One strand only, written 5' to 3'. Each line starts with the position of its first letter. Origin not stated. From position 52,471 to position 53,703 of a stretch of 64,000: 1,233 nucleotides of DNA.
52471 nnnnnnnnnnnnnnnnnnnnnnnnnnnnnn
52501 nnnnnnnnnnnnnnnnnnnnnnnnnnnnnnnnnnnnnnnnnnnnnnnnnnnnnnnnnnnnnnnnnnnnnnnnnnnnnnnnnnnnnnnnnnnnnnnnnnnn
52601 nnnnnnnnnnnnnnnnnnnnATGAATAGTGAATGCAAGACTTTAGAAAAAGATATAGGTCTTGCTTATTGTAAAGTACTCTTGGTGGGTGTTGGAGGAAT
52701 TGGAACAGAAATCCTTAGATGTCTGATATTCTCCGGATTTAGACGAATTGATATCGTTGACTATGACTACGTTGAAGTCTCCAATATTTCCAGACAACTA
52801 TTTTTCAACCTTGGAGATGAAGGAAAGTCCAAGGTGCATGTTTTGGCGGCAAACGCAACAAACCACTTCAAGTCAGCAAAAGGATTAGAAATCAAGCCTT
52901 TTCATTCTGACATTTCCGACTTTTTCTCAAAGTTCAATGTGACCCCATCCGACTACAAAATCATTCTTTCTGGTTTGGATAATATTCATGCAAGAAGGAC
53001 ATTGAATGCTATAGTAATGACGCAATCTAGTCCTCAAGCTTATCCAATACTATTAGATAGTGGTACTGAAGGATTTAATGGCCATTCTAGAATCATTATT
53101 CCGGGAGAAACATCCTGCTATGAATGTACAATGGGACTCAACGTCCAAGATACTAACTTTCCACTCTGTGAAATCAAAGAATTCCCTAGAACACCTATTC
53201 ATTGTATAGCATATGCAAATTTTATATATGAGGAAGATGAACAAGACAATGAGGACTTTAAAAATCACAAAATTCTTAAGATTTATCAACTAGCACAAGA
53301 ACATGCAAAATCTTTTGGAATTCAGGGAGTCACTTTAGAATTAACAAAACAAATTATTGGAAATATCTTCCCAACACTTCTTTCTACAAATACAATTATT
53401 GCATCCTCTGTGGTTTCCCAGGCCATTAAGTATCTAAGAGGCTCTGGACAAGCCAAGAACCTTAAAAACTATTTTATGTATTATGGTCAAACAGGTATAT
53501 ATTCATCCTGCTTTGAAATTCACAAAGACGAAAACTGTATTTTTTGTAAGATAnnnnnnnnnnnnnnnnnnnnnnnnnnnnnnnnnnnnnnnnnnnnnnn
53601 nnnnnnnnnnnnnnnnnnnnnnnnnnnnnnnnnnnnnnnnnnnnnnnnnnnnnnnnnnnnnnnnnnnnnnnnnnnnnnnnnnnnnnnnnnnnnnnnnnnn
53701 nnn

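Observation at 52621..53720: Minimal UBA3 (NEDD8 E1 catalytic subunit) without the C-terminal ubiquitin-fold domain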

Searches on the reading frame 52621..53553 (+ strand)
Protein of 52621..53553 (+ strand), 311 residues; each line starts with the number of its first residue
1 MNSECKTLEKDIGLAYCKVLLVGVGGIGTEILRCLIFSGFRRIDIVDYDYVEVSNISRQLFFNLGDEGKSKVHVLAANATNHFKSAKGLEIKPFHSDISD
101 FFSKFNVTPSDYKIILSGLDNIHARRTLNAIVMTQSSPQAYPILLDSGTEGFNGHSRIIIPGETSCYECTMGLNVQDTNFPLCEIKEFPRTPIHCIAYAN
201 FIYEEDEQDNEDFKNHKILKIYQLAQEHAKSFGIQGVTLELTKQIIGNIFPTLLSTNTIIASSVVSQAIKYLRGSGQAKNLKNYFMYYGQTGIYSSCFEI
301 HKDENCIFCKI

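Call 3: search_protein_families(library=pfam, proteins=[window:52621-53553:+], max_evalue=1)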
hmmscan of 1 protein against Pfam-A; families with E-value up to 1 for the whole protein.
window:52621-53553:+ (311 aa): 2 families
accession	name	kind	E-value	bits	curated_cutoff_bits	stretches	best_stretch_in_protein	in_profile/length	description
PF00899.27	ThiF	-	3.3e-43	148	28.1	1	16-306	20-236/238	ThiF family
PF01488.26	Shikimate_DH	-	0.07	13.6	24.3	1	14-59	10-55/138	Shikimate / quinate 5-dehydrogenase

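Call 4: search_solved_structures(query=window:52621-53553:+, show_alignments=3)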
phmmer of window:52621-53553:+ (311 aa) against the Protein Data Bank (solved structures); distinct sequences matched with E-value up to 0.001: 63 (the best 60 are shown).
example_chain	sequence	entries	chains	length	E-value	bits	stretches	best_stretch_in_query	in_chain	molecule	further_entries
1tt5_B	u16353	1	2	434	4.6e-54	187.2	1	14-309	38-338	ubiquitin-activating enzyme E1C isoform 1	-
1yov_B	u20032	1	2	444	4.9e-54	187.1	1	14-309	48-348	Ubiquitin-activating enzyme E1C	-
3gzn_B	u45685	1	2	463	5.5e-54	186.9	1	14-309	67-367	NEDD8-activating enzyme E1 catalytic subunit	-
2nvu_B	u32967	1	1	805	2.1e-53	185.1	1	14-309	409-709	Maltose binding protein/NEDD8-activating enzyme E1 catalytic subunit chimera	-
1r4m_B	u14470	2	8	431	8e-53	183.1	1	14-309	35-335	ubiquitin-activating enzyme E1C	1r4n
3dbl_B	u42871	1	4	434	8.2e-53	183.1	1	14-309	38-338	NEDD8-activating enzyme E1 catalytic subunit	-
3dbr_B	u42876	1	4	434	3e-52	181.3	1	14-309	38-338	NEDD8-activating enzyme E1 catalytic subunit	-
3dbh_B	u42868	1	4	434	5.6e-52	180.3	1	14-309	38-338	NEDD8-activating enzyme E1 catalytic subunit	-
9dqb_B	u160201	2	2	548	1.5e-31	113.2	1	14-205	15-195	SUMO-activating enzyme subunit 2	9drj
3kyd_B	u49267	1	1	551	1.5e-31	113.2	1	14-205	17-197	SUMO-activating enzyme subunit 2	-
6xog_B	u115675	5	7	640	2.5e-31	112.6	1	14-205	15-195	SUMO-activating enzyme subunit 2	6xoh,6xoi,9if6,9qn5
6cwy_D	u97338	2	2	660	2.7e-31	112.4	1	14-205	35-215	SUMO-activating enzyme subunit 2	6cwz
3kyc_B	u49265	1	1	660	2.7e-31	112.4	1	14-205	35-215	SUMO-activating enzyme subunit 2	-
1y8q_B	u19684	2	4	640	4.5e-30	108.4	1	14-205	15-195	Ubiquitin-like 2 activating enzyme E1B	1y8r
5tr4_A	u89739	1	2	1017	1.8e-24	90.1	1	14-236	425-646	Ubiquitin-activating enzyme E1 1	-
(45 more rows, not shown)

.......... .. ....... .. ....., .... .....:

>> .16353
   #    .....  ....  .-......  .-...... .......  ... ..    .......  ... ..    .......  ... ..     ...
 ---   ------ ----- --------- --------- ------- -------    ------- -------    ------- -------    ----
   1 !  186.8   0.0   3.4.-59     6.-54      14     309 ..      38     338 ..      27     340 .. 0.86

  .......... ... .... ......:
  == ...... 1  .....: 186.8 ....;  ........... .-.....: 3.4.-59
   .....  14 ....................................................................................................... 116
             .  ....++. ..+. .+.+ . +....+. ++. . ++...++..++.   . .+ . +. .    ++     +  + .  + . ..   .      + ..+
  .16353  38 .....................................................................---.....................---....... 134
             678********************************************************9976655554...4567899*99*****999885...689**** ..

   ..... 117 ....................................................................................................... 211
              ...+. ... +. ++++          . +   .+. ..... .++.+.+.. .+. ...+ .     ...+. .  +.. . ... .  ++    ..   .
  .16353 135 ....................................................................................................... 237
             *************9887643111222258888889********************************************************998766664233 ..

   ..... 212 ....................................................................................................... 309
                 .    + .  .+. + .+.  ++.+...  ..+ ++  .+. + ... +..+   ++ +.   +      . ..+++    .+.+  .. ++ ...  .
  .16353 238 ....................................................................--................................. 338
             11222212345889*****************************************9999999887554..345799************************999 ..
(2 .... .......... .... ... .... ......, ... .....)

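Call 6: find_homologous_proteins(query=window:52621-53553:+, max_evalue=1e-10)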
Query window:52621-53553:+ (311 aa): 28 proteins with E <= 1e-10 among 759 candidates.
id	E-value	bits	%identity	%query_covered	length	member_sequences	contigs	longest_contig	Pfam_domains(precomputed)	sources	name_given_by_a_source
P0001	1.8e-205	699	99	100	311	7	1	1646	PF00899.28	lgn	-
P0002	5.2e-179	612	85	100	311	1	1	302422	PF00899.28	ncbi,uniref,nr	ncbi:Uba3p like ubiquitin activating enzyme E1 [Cryptosporidium sp. chipmunk genotype I]|uniref:Uba3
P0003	7.5e-166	569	80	99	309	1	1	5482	PF00899.28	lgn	-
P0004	1.7e-163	561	79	100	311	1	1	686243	PF00899.28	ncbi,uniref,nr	ncbi:ubiquitin-activating enzyme [Cryptosporidium ubiquitum]|uniref:NEDD8-activating enzyme E1 catal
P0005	4.8e-148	511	71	97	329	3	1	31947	PF00899.28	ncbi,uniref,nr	ncbi:Uba3p like ubiquitin activating enzyme E1 [Cryptosporidium canis]|uniref:NEDD8-activating enzym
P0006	1.1e-147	510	75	94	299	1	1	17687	PF00899.28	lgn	-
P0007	9.3e-109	382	63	88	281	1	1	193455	PF00899.28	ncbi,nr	ncbi:NEDD8-activating enzyme E1 catalytic subunit [Cryptosporidium felis]|nr:NEDD8-activating enzyme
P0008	1.4e-94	335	51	94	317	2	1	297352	PF00899.28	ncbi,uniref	ncbi:ubiquitin-activating enzyme [Cryptosporidium xiaoi]|uniref:NEDD8-activating enzyme E1 catalytic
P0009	7.0e-91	323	49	95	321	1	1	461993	PF00899.28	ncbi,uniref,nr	ncbi:ubiquitin-activating enzyme [Cryptosporidium ryanae]|uniref:ubiquitin-activating enzyme n=1 Tax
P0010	9.0e-75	270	44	94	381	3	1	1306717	PF00899.28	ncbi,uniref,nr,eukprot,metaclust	ncbi:thif family protein [Cryptosporidium muris RN66]|uniref:NEDD8-activating enzyme E1 catalytic su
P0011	4.5e-54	202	38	97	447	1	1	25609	PF00899.28,PF08825.16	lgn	-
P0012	4.3e-16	77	35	51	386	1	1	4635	PF00899.28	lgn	-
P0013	1.1e-15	76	34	51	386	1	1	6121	PF00899.28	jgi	jgi:molybdopterin/thiamine biosynthesis adenylyltransferase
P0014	1.7e-15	75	36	51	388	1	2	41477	PF00899.28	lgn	-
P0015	2.0e-15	75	35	51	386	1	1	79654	PF00899.28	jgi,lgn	jgi:molybdopterin/thiamine biosynthesis adenylyltransferase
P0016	1.1e-14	73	35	53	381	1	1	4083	PF00899.28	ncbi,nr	ncbi:MAG: ThiF family adenylyltransferase [Ignavibacteriae bacterium]|nr:ThiF family adenylyltransfe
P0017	1.5e-14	72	36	52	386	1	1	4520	PF00899.28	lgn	-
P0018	3.0e-14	71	35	51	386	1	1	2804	PF00899.28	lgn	-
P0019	8.6e-14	70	37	51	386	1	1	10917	PF00899.28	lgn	-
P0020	2.7e-13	68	33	51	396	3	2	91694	PF00899.28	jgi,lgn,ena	-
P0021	3.6e-13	68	35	51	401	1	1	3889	PF00899.28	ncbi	-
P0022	7.8e-13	67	34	51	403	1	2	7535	PF00899.28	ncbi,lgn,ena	-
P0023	1.6e-12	66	35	51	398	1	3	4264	PF00899.28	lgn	-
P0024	1.7e-12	66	33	54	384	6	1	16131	PF00899.28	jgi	-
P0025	3.2e-12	65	32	51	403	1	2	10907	PF00899.28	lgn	-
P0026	1.8e-11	62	31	47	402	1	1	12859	PF00899.28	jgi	jgi:molybdopterin/thiamine biosynthesis adenylyltransferase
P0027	2.9e-11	62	33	51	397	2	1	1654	PF00899.28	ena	-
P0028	6.2e-11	60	32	51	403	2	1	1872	PF00899.28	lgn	-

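Call 10: list_cluster_members(proteins=[window:52621-53553:+, P0011])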
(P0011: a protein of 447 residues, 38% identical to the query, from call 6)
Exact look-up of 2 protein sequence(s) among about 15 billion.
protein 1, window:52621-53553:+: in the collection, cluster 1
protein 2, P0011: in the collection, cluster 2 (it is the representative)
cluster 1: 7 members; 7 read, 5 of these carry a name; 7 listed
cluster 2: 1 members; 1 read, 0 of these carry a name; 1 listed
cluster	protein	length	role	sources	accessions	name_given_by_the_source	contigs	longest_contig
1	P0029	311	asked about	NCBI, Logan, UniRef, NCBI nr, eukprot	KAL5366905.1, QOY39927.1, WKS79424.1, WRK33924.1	Uba3p like ubiquitin activating enzyme E1 [Cryptosporidium parvum] | NEDD8-activating enzyme E1 catalytic subunit n=2 Tax=Cryptosporidium parvum TaxID=5807 ... | ubiquitin activating enzyme E1 [Cryptosporidium parvum]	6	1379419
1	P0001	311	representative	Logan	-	-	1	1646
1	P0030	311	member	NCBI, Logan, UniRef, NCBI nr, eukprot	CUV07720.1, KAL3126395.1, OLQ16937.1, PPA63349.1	unnamed protein product [Cryptosporidium hominis] | NEDD8-activating enzyme E1 catalytic subunit n=1 Tax=Cryptosporidium hominis TaxID=237895 ... | ubiquitin-activating enzyme [Cryptosporidium hominis TU502]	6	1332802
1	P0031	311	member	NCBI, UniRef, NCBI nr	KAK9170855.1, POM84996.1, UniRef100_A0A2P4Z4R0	ThiF family protein [Cryptosporidium meleagridis] | NEDD8-activating enzyme E1 catalytic subunit n=1 Tax=Cryptosporidium meleagridis ...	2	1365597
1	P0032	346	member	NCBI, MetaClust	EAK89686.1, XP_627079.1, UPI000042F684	Uba3p like ubiquitin activating enzyme E1, partial [Cryptosporidium parvum Iowa II] | status=active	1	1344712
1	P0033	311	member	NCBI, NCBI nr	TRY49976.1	ubiquitin activating enzyme E1 [Cryptosporidium tyzzeri]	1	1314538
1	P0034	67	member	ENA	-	-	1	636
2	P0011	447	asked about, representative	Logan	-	-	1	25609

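Call 23: predict_structure(alignment_id=A1)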
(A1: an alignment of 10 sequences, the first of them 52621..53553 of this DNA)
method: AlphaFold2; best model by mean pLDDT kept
length: 311 residues; sequences in the alignment: 10
mean_pLDDT: 71.7   pTM: 0.69
mean pLDDT of the five models: 71.7, 71.7, 69.8, 68.6, 68.0
residues with pLDDT >= 90: 49; 70-90: 130; 50-70: 93; < 50: 39
segments of 3 or more residues with pLDDT < 50: 1-9, 173-189, 248-254
pLDDT, mean of each block of 10 residues (from residue 1): 38 82 88 85 95 68 86 93 88 94 91 88 80 68 72 64 70 44 42 60 57 75 77 72 61 55 79 62 60 60 69 55
secondary structure, 60 per line:
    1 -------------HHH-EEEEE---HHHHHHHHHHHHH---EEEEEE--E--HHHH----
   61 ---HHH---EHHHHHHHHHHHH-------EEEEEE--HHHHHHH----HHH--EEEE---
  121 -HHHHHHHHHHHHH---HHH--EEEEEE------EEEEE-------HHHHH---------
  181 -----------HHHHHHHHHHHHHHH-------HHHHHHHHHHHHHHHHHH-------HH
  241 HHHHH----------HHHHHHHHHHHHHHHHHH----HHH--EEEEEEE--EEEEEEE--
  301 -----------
elements in order: E18-22 H26-38 E42-47 H53-56 H71-82 E90-95 H98-104 E114-117 H122-134 E143-148 E155-159 H167-171 H192-206 H214-231 H239-245 H256-273 E283-289 E292-298

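Call 26: search_protein_representatives(protein=window:52621-53553:+)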
Query: 311 residues. Proteins with E-value up to 0.001 (for the whole library): 10209; up to 1e-10: 1964; up to 1e-30: 170. The best 150 are listed.
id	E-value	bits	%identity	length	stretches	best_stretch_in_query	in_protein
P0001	5.7e-206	699.2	99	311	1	1-311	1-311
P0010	2.9e-75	270.0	51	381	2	141-309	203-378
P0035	9.0e-63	229.0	41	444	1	16-309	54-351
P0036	1.5e-57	211.8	40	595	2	16-310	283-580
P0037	1.3e-56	208.7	41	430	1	16-310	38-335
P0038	1.3e-53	198.9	41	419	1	18-304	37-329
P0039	5.1e-53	197.0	41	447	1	17-309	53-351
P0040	2.5e-51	191.4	40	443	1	16-310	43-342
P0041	3.9e-51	190.8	37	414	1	14-309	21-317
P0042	5.0e-51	190.4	37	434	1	12-310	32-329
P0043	6.5e-51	190.0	41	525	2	14-223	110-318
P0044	7.2e-51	189.9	39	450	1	14-309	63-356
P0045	1.1e-50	189.3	42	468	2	138-310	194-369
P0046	2.3e-49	185.0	40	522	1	17-309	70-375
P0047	5.3e-48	180.5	39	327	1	19-310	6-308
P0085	4.0e-39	151.3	35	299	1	17-310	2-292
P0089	3.8e-38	148.1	33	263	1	49-309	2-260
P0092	1.7e-37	145.9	35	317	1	13-310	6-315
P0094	5.7e-37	144.2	36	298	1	17-308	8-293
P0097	1.0e-36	143.4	37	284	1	38-310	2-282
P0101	2.7e-36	142.1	33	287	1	16-309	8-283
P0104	3.7e-36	141.6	35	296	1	15-310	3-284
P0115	1.7e-34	136.1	32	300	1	18-309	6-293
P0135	4.6e-33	131.4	32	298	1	18-310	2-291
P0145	1.1e-32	130.2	32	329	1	17-310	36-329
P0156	3.3e-32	128.6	32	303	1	17-309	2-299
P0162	5.8e-32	127.8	30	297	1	16-307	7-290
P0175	1.2e-31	126.8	30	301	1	18-309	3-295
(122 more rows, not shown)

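Call 27: fold_search(model_id=the predicted structure, library=pdb)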
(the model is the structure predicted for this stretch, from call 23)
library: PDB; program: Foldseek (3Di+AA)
matches with E <= 10: 1592; with E <= 0.001: 234
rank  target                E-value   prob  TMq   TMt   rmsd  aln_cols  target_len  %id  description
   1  1tt5_D                2.1e-23  1.00  0.60  0.48  16.0       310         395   34  Structure of APPBP1-UBA3-Ubc12N26: a unique E1-E2 interaction required for optimal conjugation of the ubiquitin-like p (released 2004-09-14)
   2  3gzn_B                3.9e-23  1.00  0.61  0.45  16.1       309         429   34  Structure of NEDD8-activating enzyme in complex with NEDD8 and MLN4924 (released 2010-02-02)
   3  2nvu_B                7.5e-23  1.00  0.60  0.25  16.0       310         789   34  Structure of APPBP1-UBA3~NEDD8-NEDD8-MgATP-Ubc12(C111A), a trapped ubiquitin-like protein activation complex (released 2007-01-30)
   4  1tt5_B                2.4e-22  1.00  0.60  0.46  16.2       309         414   34  Structure of APPBP1-UBA3-Ubc12N26: a unique E1-E2 interaction required for optimal conjugation of the ubiquitin-like p (released 2004-09-14)
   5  1yov_B                3.5e-22  1.00  0.61  0.49  15.4       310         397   34  Insights into the Ubiquitin Transfer Cascade from the refined structure of the activating enzyme for NEDD8 (released 2005-03-08)
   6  3dbl_F                7.0e-22  1.00  0.61  0.45  16.0       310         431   34  Structural Dissection of a Gating Mechanism Preventing Misactivation of Ubiquitin by NEDD8's E1 (APPBP1-UBA3Arg190wt-N (released 2008-08-12)
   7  3dbr_B                7.4e-22  1.00  0.61  0.45  16.1       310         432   34  Structural Dissection of a Gating Mechanism Preventing Misactivation of Ubiquitin by NEDD8's E1 (APPBP1-UBA3Arg190Gln- (released 2008-08-12)
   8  3dbr_D                1.1e-21  1.00  0.62  0.45  16.0       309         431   34  Structural Dissection of a Gating Mechanism Preventing Misactivation of Ubiquitin by NEDD8's E1 (APPBP1-UBA3Arg190Gln- (released 2008-08-12)
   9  1yov_D                1.3e-21  1.00  0.61  0.50  15.3       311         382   34  Insights into the Ubiquitin Transfer Cascade from the refined structure of the activating enzyme for NEDD8 (released 2005-03-08)
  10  3dbh_F                1.5e-21  1.00  0.61  0.45  15.9       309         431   34  Structural Dissection of a Gating Mechanism Preventing Misactivation of Ubiquitin by NEDD8's E1 (APPBP1-UBA3Arg190Ala- (released 2008-08-12)
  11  3dbl_B                2.0e-21  1.00  0.61  0.45  16.1       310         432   34  Structural Dissection of a Gating Mechanism Preventing Misactivation of Ubiquitin by NEDD8's E1 (APPBP1-UBA3Arg190wt-N (released 2008-08-12)
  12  3dbh_B                3.9e-21  1.00  0.61  0.45  16.0       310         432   34  Structural Dissection of a Gating Mechanism Preventing Misactivation of Ubiquitin by NEDD8's E1 (APPBP1-UBA3Arg190Ala- (released 2008-08-12)
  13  1r4m_B                5.8e-21  1.00  0.60  0.45  15.9       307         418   34  APPBP1-UBA3-NEDD8, an E1-ubiquitin-like protein complex (released 2003-12-23)
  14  6xoi_B                1.4e-16  1.00  0.57  0.44  15.9       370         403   22  Structure of SUMO1-ML00752641 adduct bound to SAE (released 2021-03-24)
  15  6xoh_B                7.9e-16  1.00  0.57  0.37  15.9       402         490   21  Structure of SUMO1-ML00789344 adduct bound to SAE (released 2021-03-24)
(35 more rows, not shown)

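Call 28: list_cluster_members(proteins=[P0085, P0092, P0094, P0101, P0104, P0115, P0135, P0145, P0156, P0175])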
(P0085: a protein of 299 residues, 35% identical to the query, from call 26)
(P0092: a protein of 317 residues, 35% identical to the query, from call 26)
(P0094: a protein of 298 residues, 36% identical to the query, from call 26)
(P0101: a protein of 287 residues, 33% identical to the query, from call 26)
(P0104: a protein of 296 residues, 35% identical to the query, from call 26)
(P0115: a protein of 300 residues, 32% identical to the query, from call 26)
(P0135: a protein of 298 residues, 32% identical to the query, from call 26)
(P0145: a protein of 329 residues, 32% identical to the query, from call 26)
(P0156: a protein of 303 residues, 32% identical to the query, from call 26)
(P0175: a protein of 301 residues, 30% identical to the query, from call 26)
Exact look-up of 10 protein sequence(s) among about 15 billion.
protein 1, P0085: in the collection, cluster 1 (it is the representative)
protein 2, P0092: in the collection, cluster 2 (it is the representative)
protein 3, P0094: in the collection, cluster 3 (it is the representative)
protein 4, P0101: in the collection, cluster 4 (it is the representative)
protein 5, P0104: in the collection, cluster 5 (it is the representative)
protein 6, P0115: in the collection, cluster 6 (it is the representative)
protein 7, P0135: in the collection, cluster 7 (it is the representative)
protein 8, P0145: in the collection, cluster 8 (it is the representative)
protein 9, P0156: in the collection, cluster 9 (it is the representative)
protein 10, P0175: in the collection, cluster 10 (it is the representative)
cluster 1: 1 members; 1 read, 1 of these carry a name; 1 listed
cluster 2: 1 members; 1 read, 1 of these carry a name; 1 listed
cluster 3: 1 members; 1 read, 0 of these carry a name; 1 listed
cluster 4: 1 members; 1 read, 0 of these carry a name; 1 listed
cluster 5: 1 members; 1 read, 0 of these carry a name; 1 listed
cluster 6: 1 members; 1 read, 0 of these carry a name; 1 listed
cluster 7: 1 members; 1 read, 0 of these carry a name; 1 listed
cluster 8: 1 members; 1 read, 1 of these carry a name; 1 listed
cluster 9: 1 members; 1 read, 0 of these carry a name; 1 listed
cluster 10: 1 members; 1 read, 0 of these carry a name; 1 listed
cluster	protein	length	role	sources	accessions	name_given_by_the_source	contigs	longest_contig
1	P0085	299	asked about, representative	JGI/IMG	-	ubiquitin-activating enzyme E1 C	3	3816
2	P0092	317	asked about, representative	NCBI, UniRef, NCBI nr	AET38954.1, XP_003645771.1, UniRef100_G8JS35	NEDD8-activating protein UBA3 Ecym_3471 [Eremothecium cymbalariae DBVPG | NEDD8-activating enzyme E1 catalytic subunit n=1 Tax=Eremothecium cymbalariae (strain CBS ... | Hypothetical protein Ecym_3471 [Eremothecium cymbalariae DBVPG\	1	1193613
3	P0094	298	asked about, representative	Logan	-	-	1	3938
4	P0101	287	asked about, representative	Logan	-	-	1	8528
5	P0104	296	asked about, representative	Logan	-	-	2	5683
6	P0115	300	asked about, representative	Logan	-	-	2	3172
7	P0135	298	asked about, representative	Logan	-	-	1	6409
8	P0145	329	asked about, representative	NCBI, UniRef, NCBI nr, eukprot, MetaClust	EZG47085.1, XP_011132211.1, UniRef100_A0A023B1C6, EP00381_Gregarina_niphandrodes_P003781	putative ubiquitin-activating enzyme E1 [Gregarina niphandrodes] | NEDD8-activating enzyme E1 catalytic subunit n=1 Tax=Gregarina niphandrodes TaxID=110365 ... | XP_011132211.1 putative ubiquitin-activating enzyme E1 [Gregarina niphandrodes]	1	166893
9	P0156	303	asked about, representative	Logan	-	-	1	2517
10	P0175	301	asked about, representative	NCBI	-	-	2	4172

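Call 36: list_cluster_members(proteins=[P0035, P0037, P0039, P0040, P0041, P0042, P0089, P0097, P0162, P0047])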
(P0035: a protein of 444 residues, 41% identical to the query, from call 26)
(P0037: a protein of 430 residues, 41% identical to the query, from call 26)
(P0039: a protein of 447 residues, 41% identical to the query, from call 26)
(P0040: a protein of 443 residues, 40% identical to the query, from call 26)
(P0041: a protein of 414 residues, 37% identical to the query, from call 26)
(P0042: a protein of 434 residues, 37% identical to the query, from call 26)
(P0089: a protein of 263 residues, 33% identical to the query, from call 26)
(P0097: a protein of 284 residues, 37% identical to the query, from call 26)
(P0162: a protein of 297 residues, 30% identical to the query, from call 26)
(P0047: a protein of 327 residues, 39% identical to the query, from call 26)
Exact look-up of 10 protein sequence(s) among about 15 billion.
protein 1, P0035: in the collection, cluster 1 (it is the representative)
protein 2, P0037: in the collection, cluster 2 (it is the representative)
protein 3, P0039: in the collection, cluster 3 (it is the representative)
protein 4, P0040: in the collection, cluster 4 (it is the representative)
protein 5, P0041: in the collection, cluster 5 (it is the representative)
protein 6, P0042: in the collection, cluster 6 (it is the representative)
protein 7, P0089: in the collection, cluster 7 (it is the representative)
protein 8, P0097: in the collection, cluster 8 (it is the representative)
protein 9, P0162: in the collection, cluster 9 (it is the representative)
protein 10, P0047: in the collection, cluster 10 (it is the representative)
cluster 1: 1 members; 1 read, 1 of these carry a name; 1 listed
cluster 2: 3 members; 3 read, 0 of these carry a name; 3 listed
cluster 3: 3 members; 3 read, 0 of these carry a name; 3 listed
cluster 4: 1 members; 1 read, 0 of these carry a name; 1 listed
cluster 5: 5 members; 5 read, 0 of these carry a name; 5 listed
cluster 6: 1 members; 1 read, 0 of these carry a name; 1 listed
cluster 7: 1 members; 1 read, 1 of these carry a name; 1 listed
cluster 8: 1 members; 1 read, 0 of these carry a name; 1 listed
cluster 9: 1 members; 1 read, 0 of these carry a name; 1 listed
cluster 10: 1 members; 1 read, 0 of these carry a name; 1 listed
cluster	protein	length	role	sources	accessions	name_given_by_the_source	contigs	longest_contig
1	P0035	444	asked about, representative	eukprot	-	maker-scaffold_7-snap-gene-11.39-mRNA-1 protein AED:0.25 eAED:0.25 ...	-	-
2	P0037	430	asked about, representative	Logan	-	-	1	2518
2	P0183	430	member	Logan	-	-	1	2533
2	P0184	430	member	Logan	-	-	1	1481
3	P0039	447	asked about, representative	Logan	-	-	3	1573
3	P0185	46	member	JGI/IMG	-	-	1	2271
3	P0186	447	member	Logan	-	-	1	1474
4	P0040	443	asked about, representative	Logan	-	-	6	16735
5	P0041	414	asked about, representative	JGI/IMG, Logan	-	-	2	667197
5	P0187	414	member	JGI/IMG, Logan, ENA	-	-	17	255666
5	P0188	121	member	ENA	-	-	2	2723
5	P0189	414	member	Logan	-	-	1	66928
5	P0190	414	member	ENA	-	-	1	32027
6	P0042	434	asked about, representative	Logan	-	-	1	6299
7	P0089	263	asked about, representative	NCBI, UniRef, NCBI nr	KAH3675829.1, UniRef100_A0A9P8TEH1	hypothetical protein WICMUC_002475 [Wickerhamomyces mucosus] | NEDD8-activating enzyme E1 catalytic subunit n=1 Tax=Wickerhamomyces mucosus ...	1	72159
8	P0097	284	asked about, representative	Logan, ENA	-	-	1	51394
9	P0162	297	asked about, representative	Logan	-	-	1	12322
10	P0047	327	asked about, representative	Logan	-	-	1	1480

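Call 46: find_encoding_contigs(protein=P0010, flank=6000, max_places=2)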
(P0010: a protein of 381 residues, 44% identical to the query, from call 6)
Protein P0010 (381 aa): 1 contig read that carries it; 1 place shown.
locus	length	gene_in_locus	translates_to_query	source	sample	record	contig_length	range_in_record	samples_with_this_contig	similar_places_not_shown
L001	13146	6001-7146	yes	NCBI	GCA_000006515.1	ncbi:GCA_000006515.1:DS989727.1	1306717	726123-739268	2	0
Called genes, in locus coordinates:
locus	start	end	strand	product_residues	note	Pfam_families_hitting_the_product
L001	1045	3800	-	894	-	PF00171:Aldedh, PF00465:Fe-ADH, PF13685:Fe-ADH_2 (weak), PF25137:ADH_Fe_C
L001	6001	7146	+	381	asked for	PF00899:ThiF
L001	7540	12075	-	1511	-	-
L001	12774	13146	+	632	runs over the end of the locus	-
